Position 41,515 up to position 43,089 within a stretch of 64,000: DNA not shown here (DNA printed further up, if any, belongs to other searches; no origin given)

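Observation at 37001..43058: ~6-kb insertion between convergent truB and atpG, bounded by perfect 40-bp direct repeats of the terminator hairpin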

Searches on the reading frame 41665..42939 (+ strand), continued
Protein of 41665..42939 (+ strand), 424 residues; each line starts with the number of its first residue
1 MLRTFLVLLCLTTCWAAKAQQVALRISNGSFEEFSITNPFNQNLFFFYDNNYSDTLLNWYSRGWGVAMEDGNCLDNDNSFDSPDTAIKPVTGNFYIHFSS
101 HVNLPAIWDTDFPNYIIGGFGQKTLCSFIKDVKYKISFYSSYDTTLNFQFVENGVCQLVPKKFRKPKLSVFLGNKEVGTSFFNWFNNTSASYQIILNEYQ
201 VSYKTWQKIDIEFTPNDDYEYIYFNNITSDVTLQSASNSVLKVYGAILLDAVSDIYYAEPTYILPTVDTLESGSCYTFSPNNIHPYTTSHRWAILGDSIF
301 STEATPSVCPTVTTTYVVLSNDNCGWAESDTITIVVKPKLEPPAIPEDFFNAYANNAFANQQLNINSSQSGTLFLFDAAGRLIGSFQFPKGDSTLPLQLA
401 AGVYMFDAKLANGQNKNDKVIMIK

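Call 65: search_protein_families(library=ncbifam, proteins=[L104:11279-12403:-, L104:6552-6893:+, L107:3956-4474:+], max_evalue=0.00001)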
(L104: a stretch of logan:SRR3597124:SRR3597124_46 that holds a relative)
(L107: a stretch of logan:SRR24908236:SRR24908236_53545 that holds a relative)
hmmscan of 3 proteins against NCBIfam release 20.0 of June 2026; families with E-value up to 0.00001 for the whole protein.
L104:11279-12403:- (374 aa): 13 families
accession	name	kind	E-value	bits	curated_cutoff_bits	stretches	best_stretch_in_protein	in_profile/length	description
TIGR03700.1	mena_SCO4494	equivalog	2.3e-134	447.8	434.55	1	12-362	1-350/351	aminofutalosine synthase MqnE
NF006276.0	PRK08444.1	equivalog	2.6e-105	352.4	560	1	11-366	2-353/353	aminofutalosine synthase MqnE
TIGR00423.1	TIGR00423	subfamily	2.7e-103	345.5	260.25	1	56-362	2-309/310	CofH family radical SAM protein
TIGR03699.1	menaquin_MqnC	equivalog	5.6e-100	334.5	428.1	1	20-363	1-342/342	cyclic dehypoxanthinyl futalosine synthase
NF005609.0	PRK07360.1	equivalog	2e-84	283.5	426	1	4-366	3-371/374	7,8-didemethyl-8-hydroxy-5-deazariboflavin synthase subunit CofH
TIGR03551.1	F420_cofH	equivalog_domain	3.3e-84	282.7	374.1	1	34-363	14-345/345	5-amino-6-(D-ribitylamino)uracil--L-tyrosine 4-hydroxyphenyl transferase CofH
NF004580.0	PRK05926.1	equivalog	7.7e-78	262.3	583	1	7-354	13-363/370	hypothetical protein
NF006277.0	PRK08445.1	equivalog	1.9e-74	250.6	576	1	20-366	2-348/348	dehypoxanthine futalosine cyclase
NF006687.0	PRK09234.1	equivalog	1.1e-69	235.5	1018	1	8-366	478-840/849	bifunctional FO biosynthesis protein CofGH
TIGR03550.1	F420_cofG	equivalog_domain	4e-11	42.7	213.35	1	201-352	150-296/322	7,8-didemethyl-8-hydroxy-5-deazariboflavin synthase CofG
NF004884.0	PRK06245.1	equivalog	2.2e-10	39.9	209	0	55-118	11-71/340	7,8-didemethyl-8-hydroxy-5-deazariboflavin synthase subunit CofG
TIGR03910.1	pyrrolys_PylB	equivalog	5.8e-06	25.4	348.2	0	7-287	3-270/347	methylornithine synthase PylB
TIGR03957.1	rSAM_HmdB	equivalog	8.1e-06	25.3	320.9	0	202-350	170-312/317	5,10-methenyltetrahydromethanopterin hydrogenase cofactor biosynthesis protein HmdB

L104:6552-6893:+ (113 aa): 1 family
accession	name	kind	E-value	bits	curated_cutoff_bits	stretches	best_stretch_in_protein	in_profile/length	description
TIGR04256.1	GxxExxY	subfamily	5.5e-39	133.1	35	1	3-102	11-110/116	GxxExxY protein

L107:3956-4474:+ (172 aa): 0 families

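Call 66: predict_structure(alignment_id=A6)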
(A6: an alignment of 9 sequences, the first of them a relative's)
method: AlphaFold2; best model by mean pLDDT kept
length: 424 residues; sequences in the alignment: 9
mean_pLDDT: 66.0   pTM: 0.56
mean pLDDT of the five models: 66.0, 65.1, 63.3, 61.2, 58.6
residues with pLDDT >= 90: 26; 70-90: 192; 50-70: 87; < 50: 119
segments of 3 or more residues with pLDDT < 50: 6-64, 71-80, 102-116, 146-162, 231-241, 342-344
pLDDT, mean of each block of 10 residues (from residue 1): 49 28 28 33 39 38 51 41 62 66 44 48 77 84 58 41 70 71 54 86 86 89 71 43 66 67 70 83 78 88 89 85 70 78 61 65 85 89 89 80 87 86 67
secondary structure, 60 per line:
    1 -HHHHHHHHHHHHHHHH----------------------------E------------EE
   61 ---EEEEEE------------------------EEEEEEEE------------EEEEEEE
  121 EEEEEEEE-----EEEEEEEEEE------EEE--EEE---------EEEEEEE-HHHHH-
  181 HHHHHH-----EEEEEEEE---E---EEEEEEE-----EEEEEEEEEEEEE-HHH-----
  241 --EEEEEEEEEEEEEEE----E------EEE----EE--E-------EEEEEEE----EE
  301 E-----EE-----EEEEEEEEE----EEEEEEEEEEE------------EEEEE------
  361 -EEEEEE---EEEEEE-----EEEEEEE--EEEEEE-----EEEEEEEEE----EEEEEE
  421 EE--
elements in order: H2-17 E64-69 E94-101 E114-128 E134-143 E150-152 E155-157 E167-173 H175-179 H181-186 E192-199 E207-213 E219-231 E243-257 E269-271 E288-294 E299-301 E314-322 E327-337 E350-354 E362-367 E371-376 E382-388 E391-396 E402-410 E415-422

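Call 67: search_protein_representatives(alignment_id=A6)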
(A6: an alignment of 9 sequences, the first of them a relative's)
Query: 9 sequences, 423 profile positions. Proteins with E-value up to 0.001 (for the whole library): 1680; up to 1e-10: 51; up to 1e-30: 3. The best 150 are listed.
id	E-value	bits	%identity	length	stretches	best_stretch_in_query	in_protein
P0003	7.9e-216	733.4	-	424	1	1-422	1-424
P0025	4.4e-201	684.9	-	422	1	9-422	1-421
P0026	5.6e-54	200.2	-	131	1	291-422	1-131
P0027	4.7e-29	118.1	-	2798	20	287-345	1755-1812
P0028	1.5e-28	116.5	-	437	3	198-422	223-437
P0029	1.5e-27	113.1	-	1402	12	300-340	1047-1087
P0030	6.7e-23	97.8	-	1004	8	286-405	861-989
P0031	8.5e-23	97.5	-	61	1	11-71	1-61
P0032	2.8e-20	89.2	-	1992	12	288-348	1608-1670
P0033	6.3e-19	84.7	-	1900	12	301-338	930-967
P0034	2.9e-18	82.6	-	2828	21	295-355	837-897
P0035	4.4e-18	81.9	-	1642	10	277-352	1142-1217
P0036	1.9e-17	79.8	-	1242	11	263-336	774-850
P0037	1.3e-16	77.1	-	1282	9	295-347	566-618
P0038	4.0e-16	75.5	-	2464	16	300-346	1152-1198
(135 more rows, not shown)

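Call 70: fold_search(model_id=the predicted structure, library=pdb)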
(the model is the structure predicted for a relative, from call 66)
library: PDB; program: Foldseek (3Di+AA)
matches with E <= 10: 1716; with E <= 0.001: 131
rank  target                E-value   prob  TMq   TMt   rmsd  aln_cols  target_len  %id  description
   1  8a1f_A                3.6e-08  1.00  0.17  0.20  17.6       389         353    9  Human PTPRK N-terminal domains MAM-Ig-FN1 (released 2023-03-15)
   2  2v5y                  6.9e-08  1.00  0.19  0.15  17.9       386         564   11  Crystal structure of the receptor protein tyrosine phosphatase mu ectodomain (released 2007-09-11)
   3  8a1f_B                1.5e-07  1.00  0.17  0.20  18.6       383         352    9  Human PTPRK N-terminal domains MAM-Ig-FN1 (released 2023-03-15)
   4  7c7u_B                4.3e-07  1.00  0.15  0.12  27.8       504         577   10  Biofilm associated protein - BSP domain (released 2021-05-12)
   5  7c7u_A                1.3e-06  1.00  0.16  0.12  28.0       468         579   11  Biofilm associated protein - BSP domain (released 2021-05-12)
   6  10ps                  1.1e-05  0.98  0.15  0.12  23.3       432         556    9  Crystal structure of SdrD A2-A3-B1-B2 domains from Staphylococcus aureus JH1 (released 2026-02-11)
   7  6dle_A                1.5e-05  1.00  0.17  0.25  18.4       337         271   11  Crystal structure of IgLON5 homodimer (released 2019-04-10)
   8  6dld_A                1.9e-05  1.00  0.17  0.26  17.9       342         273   10  Crystal structure of IgLON5/NEGR1 heterodimer (released 2019-04-10)
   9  4m4r_A                1.9e-05  0.99  0.19  0.16  32.1       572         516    6  Epha4 ectodomain complex with ephrin a5 (released 2013-10-30)
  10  6za2_A                2.0e-05  0.99  0.15  0.06  35.7       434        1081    8  Crystal structure of dimeric latent PorU from Porphyromonas gingivalis (released 2021-09-29)
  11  4m00_A                2.2e-05  0.99  0.15  0.13  21.0       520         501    9  Crystal structure of the ligand binding region of staphylococcal adhesion SraP (released 2014-06-18)
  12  5e7l                  2.3e-05  1.00  0.15  0.21  19.0       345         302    8  Crystal structure of mouse CNTN2 FN1-FN3 domains (released 2016-08-31)
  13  9flu_A                3.1e-05  1.00  0.18  0.22  22.1       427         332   11  CryoEM structure of the fragment-1 (3402-3733) in the grappling hook protein A (GhpA) in the bacterium Aureispira sp.  (released 2024-10-16)
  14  2x10                  3.3e-05  0.99  0.16  0.14  29.1       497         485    6  Crystal structure of the complete EphA2 ectodomain (released 2010-03-16)
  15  5uv6_B                3.5e-05  1.00  0.17  0.25  18.1       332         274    9  Crystal structure of human Opioid Binding Protein/Cell Adhesion Molecule Like (OPCML) (released 2018-03-21)
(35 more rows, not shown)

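Call 74: find_related_loci(query=A6, collection=viral_contigs, flank=10000)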
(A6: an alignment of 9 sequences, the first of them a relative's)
Query A6 (424 aa) in viral_contigs; peptide patterns used: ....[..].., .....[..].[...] (x = any residue, [..] = any of these).
37 stretches matched a pattern, but none encodes a relative of the query by tblastn (E <= 1e-3).

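Call 80: search_protein_families(library=pfam, alignment_id=A6, max_evalue=0.01)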
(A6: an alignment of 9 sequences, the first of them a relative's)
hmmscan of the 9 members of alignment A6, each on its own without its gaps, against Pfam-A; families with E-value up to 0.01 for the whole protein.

A. member 1, P0001 (424 aa): 0 families

B. families by the number of members that match (of 9 scanned): 1 family
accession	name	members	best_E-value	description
PF18962.6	Por_Secre_tail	7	1e-06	Secretion system C-terminal sorting domain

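Call 81: list_cluster_members(proteins=[L104:11279-12403:-])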
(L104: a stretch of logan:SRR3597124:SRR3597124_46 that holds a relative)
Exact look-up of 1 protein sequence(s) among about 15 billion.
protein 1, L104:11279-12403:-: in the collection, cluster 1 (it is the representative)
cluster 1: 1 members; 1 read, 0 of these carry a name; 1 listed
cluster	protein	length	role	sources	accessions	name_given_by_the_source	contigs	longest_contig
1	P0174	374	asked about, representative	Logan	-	-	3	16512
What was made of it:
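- Tried and rejected: Cluster look-up of the L104 MqnE, to find its native C-terminus in relatives: the cluster contains only that protein (call 81).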
